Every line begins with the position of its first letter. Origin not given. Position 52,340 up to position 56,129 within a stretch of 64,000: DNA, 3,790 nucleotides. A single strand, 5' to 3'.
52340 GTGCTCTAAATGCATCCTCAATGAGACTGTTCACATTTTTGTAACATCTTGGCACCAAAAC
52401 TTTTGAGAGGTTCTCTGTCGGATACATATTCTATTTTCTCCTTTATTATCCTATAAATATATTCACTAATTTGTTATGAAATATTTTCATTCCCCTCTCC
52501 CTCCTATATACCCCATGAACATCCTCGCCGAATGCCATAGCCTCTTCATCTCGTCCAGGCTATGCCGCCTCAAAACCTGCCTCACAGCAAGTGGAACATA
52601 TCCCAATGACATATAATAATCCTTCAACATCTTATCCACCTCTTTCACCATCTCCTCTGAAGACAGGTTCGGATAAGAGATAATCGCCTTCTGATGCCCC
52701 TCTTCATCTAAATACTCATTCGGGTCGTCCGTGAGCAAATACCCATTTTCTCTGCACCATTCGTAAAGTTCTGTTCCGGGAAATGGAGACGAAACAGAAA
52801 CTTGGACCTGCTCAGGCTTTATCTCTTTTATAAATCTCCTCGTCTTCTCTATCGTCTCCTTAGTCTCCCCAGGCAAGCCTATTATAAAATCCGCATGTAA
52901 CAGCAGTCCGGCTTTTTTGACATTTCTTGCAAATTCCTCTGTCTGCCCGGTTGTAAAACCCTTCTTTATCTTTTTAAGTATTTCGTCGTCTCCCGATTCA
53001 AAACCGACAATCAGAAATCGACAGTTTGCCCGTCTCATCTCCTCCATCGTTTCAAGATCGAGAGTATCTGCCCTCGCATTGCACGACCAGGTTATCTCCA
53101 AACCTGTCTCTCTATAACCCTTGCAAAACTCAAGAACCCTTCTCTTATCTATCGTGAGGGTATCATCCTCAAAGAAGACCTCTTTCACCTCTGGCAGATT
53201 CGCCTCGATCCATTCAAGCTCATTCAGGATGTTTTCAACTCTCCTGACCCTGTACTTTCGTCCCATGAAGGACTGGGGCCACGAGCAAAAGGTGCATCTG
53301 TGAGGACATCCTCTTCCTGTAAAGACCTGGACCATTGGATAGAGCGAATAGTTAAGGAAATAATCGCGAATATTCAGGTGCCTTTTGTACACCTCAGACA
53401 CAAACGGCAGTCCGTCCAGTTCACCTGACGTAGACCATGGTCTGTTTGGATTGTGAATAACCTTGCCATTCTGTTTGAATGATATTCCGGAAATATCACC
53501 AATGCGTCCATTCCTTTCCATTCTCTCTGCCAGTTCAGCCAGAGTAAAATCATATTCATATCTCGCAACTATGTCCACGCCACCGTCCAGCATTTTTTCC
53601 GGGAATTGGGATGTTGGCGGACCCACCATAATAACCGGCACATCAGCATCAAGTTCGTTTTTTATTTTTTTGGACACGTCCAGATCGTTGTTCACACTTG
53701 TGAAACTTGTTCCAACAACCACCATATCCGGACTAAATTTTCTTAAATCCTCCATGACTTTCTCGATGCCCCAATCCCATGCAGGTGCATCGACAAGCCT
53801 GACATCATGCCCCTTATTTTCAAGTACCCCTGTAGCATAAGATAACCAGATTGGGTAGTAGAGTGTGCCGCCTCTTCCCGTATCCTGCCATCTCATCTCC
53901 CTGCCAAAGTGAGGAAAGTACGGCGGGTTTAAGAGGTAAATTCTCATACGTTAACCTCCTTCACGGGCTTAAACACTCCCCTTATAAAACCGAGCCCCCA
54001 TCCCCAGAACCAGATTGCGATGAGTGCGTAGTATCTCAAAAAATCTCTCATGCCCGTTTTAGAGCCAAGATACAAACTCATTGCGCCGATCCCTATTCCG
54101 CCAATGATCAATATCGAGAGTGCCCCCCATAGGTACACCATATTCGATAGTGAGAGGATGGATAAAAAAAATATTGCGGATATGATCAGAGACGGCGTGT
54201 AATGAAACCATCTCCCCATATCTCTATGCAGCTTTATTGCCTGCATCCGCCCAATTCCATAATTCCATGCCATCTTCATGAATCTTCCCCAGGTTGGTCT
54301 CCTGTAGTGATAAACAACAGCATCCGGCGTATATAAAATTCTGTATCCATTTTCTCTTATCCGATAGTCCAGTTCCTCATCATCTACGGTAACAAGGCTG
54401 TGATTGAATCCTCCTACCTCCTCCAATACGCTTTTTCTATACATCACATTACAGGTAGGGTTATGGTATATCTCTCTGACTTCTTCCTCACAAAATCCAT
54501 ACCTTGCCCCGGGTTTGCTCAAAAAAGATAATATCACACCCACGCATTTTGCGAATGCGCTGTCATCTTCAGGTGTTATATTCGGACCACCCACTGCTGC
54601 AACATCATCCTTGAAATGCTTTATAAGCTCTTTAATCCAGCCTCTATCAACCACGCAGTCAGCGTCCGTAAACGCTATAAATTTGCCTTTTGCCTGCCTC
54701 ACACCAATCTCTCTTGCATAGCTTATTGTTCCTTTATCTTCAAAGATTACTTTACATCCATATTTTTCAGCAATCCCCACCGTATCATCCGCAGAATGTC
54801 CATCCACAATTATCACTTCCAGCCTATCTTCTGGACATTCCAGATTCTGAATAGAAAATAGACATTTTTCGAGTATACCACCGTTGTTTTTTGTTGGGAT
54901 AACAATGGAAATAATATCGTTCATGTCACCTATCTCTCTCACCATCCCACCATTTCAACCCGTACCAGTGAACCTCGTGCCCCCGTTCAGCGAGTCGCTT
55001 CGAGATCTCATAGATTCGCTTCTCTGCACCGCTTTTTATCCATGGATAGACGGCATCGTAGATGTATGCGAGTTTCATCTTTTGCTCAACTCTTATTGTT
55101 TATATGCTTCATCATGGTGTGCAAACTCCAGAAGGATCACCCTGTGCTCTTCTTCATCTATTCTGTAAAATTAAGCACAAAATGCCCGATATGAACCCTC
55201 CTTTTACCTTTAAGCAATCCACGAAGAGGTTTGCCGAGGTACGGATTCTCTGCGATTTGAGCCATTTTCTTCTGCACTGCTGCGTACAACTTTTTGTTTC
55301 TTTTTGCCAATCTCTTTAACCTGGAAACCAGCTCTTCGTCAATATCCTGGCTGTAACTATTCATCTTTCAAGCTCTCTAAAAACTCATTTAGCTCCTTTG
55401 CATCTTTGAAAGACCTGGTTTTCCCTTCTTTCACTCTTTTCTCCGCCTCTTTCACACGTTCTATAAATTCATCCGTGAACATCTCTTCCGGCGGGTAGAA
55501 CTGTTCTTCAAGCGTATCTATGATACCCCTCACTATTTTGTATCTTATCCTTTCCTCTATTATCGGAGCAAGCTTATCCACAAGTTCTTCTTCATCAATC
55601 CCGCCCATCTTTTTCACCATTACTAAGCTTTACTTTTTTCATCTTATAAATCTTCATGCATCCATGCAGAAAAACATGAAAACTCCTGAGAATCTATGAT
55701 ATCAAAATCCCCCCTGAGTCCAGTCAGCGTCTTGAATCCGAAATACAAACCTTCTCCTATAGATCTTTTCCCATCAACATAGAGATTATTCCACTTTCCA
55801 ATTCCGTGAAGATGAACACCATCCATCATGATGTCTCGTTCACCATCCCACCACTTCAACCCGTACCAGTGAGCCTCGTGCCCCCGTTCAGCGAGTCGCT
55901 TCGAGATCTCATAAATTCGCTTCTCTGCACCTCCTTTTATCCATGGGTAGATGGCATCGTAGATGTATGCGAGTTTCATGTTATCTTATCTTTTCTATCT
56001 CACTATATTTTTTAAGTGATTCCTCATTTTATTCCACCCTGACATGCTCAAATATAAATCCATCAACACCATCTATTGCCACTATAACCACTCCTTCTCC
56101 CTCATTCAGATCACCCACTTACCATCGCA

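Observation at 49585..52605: Serial accretion of toxin-antitoxin cassettes at the 3' end of a B12-radical-SAM gene, with a 100-bp perfect att-like direct repeat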

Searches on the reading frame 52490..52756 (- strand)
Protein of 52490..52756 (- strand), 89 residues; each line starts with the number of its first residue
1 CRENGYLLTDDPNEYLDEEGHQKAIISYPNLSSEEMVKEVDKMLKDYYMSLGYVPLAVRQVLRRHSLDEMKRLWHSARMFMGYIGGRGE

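Call 11: find_homologous_proteins(query=window:52490-52756:-, max_evalue=0.001)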
Query window:52490-52756:- (89 aa): 13 proteins with E <= 0.001 among 13 candidates.
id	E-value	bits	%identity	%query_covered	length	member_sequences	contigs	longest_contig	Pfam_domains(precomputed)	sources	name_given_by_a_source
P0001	1.3e-50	187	97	99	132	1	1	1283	-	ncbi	-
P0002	8.4e-42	159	83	98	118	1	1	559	-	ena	-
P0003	1.5e-39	151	80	98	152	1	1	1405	-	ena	-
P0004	1.4e-36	142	76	98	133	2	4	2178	-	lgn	-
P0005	5.1e-36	140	73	100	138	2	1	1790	-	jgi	-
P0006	2.3e-34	135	72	96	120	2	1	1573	-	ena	-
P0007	1.8e-33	132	78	91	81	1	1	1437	-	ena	-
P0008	7.6e-33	130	74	90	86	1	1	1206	-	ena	-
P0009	1.2e-32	129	70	93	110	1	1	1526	-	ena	-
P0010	1.3e-27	113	68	98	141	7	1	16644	-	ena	-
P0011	1.7e-26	110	69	98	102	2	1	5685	-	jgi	-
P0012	2.1e-22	97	66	79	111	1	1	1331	-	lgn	-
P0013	5.1e-22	95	67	82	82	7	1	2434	-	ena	-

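Call 18: find_encoding_contigs(protein=P0010, flank=8000, max_places=4)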
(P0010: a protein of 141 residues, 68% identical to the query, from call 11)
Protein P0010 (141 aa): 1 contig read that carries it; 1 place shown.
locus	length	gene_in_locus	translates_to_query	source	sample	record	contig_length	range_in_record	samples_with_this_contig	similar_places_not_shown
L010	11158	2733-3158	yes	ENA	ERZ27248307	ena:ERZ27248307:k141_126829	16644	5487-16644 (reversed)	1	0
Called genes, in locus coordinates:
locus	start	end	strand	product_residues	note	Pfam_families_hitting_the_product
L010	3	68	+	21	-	?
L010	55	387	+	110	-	-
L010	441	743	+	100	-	PF03683:UPF0175, PF24001:DUF7317 (weak)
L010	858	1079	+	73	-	-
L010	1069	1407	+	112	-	PF06296:RelE (weak)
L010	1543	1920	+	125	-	-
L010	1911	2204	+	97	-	PF03683:UPF0175, PF24001:DUF7317 (weak)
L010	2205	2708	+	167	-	PF11848:DUF3368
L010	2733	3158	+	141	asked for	-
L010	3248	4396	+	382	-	PF13439:Glyco_transf_4, PF13477:Glyco_trans_4_2 (weak), PF13579:Glyco_trans_4_4, PF20706:GT4-conflict, PF00534:Glycos_transf_1, PF13692:Glyco_trans_1_4, PF13524:Glyco_trans_1_2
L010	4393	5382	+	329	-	PF13439:Glyco_transf_4 (faint), PF00534:Glycos_transf_1, PF13692:Glyco_trans_1_4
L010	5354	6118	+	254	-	PF13489:Methyltransf_23, PF00398:RrnaAD, PF02353:CMAS (weak), PF13847:Methyltransf_31, PF08241:Methyltransf_11, PF08242:Methyltransf_12, PF13649:Methyltransf_25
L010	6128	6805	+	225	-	PF02223:Thymidylate_kin (weak)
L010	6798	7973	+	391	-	-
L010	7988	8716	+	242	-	PF08241:Methyltransf_11, PF13649:Methyltransf_25 (faint)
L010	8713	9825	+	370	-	PF13439:Glyco_transf_4, PF00534:Glycos_transf_1, PF20706:GT4-conflict, PF13692:Glyco_trans_1_4, PF13524:Glyco_trans_1_2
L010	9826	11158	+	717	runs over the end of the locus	PF09971:DUF2206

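Call 19: find_encoding_contigs(protein=P0011, flank=6000, max_places=4)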
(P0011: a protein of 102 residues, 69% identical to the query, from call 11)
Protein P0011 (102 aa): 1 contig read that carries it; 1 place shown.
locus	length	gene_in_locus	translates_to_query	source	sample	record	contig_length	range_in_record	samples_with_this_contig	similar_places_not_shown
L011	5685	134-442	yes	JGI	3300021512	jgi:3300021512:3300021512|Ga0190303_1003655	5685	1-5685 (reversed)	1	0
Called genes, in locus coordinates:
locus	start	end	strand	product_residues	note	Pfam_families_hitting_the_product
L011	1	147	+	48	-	?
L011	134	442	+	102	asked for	-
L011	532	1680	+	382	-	PF13439:Glyco_transf_4, PF13477:Glyco_trans_4_2 (weak), PF13579:Glyco_trans_4_4, PF20706:GT4-conflict, PF00534:Glycos_transf_1, PF13692:Glyco_trans_1_4, PF13524:Glyco_trans_1_2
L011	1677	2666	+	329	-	PF13439:Glyco_transf_4 (faint), PF00534:Glycos_transf_1, PF13692:Glyco_trans_1_4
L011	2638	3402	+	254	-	PF13489:Methyltransf_23, PF00398:RrnaAD, PF02353:CMAS (weak), PF13847:Methyltransf_31, PF08241:Methyltransf_11, PF08242:Methyltransf_12, PF13649:Methyltransf_25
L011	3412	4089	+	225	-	PF02223:Thymidylate_kin (weak)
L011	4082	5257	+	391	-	-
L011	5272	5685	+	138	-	?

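Call 27: find_related_loci(query=A2, collection=metagenome_contigs, flank=8000)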
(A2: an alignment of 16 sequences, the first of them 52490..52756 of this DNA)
Query A2 (89 aa) in metagenome_contigs; peptide patterns used: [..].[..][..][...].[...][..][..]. (x = any residue, [..] = any of these).
132 stretches matched a pattern; 34 encode a relative of the query (tblastn E <= 1e-3); 34 distinct loci.
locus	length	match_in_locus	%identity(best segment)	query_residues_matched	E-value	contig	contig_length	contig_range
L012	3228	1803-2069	100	1-89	3e-59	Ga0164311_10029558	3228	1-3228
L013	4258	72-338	97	1-89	7e-57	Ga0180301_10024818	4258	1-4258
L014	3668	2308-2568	86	1-87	1e-50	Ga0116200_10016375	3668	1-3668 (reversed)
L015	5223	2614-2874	85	1-87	4e-50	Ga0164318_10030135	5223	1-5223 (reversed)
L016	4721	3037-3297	80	1-87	7e-48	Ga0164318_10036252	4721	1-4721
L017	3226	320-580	76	1-87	2e-44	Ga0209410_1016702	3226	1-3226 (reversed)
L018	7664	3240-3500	72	1-87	6e-44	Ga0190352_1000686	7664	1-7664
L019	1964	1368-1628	75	1-87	2e-43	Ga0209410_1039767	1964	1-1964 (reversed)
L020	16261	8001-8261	66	2-88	5e-42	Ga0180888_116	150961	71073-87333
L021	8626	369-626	70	2-87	9e-42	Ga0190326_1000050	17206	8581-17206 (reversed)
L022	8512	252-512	71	1-87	8e-42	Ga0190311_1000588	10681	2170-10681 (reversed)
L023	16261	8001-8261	69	2-88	2e-41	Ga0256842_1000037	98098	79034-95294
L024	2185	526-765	78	1-80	1e-41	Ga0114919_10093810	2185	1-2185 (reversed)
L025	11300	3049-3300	70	1-84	3e-41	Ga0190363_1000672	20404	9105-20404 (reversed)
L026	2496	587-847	69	1-87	2e-40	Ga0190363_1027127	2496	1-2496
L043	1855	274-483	67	18-87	2e-27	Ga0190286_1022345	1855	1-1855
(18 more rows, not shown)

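Call 42: find_encoding_contigs(protein=P0001, flank=3000, max_places=4)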
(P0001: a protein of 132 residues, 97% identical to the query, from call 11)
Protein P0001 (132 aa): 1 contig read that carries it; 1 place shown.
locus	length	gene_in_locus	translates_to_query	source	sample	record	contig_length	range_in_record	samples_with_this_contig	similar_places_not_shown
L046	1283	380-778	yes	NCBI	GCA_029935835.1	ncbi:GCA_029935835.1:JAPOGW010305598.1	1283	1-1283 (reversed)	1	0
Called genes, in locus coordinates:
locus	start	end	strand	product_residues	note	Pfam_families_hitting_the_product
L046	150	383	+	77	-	PF15970:HicB-like_2 (weak), PF15919:HicB_lk_antitox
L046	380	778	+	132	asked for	-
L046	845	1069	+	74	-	-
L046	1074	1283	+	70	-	?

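Call 43: find_encoding_contigs(protein=P0007, flank=3000, max_places=4)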
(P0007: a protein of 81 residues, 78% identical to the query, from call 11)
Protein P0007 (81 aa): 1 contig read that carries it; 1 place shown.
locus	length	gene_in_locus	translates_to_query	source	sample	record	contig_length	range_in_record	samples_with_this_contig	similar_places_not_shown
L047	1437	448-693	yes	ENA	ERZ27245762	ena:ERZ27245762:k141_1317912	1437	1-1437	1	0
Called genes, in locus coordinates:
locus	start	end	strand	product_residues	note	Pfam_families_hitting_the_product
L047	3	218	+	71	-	?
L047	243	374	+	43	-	-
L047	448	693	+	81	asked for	-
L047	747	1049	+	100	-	PF03683:UPF0175, PF24001:DUF7317 (weak)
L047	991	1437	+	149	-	?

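Call 44: find_encoding_contigs(protein=P0004, flank=3000, max_places=4)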
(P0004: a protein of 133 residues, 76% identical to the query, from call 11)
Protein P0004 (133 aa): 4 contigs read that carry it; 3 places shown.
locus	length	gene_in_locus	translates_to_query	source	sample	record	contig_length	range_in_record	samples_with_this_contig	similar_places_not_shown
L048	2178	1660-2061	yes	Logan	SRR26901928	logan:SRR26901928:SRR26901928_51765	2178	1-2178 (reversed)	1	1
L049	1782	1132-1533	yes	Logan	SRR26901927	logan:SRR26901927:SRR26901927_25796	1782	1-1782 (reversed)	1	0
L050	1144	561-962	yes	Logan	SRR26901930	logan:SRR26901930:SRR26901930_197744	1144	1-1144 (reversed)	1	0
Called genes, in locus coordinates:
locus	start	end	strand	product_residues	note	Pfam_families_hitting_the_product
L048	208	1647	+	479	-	PF01266:DAO (faint), PF03486:HI0933_like (faint), PF07992:Pyr_redox_2, PF13450:NAD_binding_8 (faint), PF00070:Pyr_redox, PF13738:Pyr_redox_3 (weak), PF02852:Pyr_redox_dim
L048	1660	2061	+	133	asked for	-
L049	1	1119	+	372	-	?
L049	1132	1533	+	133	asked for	-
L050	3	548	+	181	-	?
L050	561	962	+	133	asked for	-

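Call 47: find_related_loci(query=A2, collection=viral_contigs, flank=8000)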
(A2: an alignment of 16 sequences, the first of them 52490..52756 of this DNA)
Query A2 (89 aa) in viral_contigs; peptide patterns used: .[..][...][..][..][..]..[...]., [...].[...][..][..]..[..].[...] (x = any residue, [..] = any of these).
86 stretches matched a pattern, but none encodes a relative of the query by tblastn (E <= 1e-3).

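Call 77: search_protein_families(library=pfam, proteins=[L010:858-1076:+, L010:1069-1404:+, L046:150-380:+], max_evalue=0.01)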
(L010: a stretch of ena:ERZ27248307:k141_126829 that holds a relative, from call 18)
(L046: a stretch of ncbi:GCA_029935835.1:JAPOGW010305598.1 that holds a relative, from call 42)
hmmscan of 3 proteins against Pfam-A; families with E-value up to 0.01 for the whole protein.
L010:858-1076:+ (73 aa): 2 families
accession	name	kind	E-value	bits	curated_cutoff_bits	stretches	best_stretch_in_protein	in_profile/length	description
PF18506.7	RelB-like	-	2e-05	24.7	27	1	4-35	2-33/62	RelB Antitoxin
PF02604.26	PhdYeFM_antitox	-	0.0071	16.5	29.8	0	6-34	25-51/74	Antitoxin Phd_YefM, type II toxin-antitoxin system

L010:1069-1404:+ (112 aa): 2 families
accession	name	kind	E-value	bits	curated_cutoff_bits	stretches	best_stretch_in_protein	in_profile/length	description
PF06296.18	RelE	-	1.7e-05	25.4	27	1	33-104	27-93/120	RelE toxin of RelE / RelB toxin-antitoxin system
PF05973.20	Gp49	-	0.00051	20.5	23.9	1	15-108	3-89/90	Phage derived protein Gp49-like (DUF891)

L046:150-380:+ (77 aa): 1 family
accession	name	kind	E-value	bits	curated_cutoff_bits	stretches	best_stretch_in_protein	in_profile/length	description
PF15919.11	HicB_lk_antitox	-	7.6e-12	45.9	27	1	9-68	1-60/123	HicB_like antitoxin of bacterial toxin-antitoxin system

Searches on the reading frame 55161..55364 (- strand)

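Call 58: search_protein_families(library=pfam, proteins=[window:55161-55364:-], max_evalue=0.01)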
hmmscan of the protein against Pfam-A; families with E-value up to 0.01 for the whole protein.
window:55161-55364:- (68 aa): 2 families
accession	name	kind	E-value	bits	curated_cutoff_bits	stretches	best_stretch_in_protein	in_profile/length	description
PF05016.21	ParE_toxin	-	4.5e-06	27.6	23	1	14-64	9-67/89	ParE toxin of type II toxin-antitoxin system, parDE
PF15781.12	ParE-like_toxin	-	0.0041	17.5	28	1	16-53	11-45/87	ParE-like toxin of type II bacterial toxin-antitoxin system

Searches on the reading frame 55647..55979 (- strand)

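Call 58: search_protein_families(library=pfam, proteins=[window:55647-55979:-], max_evalue=0.01)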
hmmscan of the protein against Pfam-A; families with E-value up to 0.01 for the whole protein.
window:55647-55979:- (111 aa): 2 families
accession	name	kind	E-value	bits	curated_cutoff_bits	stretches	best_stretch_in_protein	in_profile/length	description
PF13439.12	Glyco_transf_4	-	1e-05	26.1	28.5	1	16-105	2-86/170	Glycosyltransferase Family 4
PF13579.12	Glyco_trans_4_4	-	0.0038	18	29.7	1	16-66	1-51/158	Glycosyl transferase 4-like domain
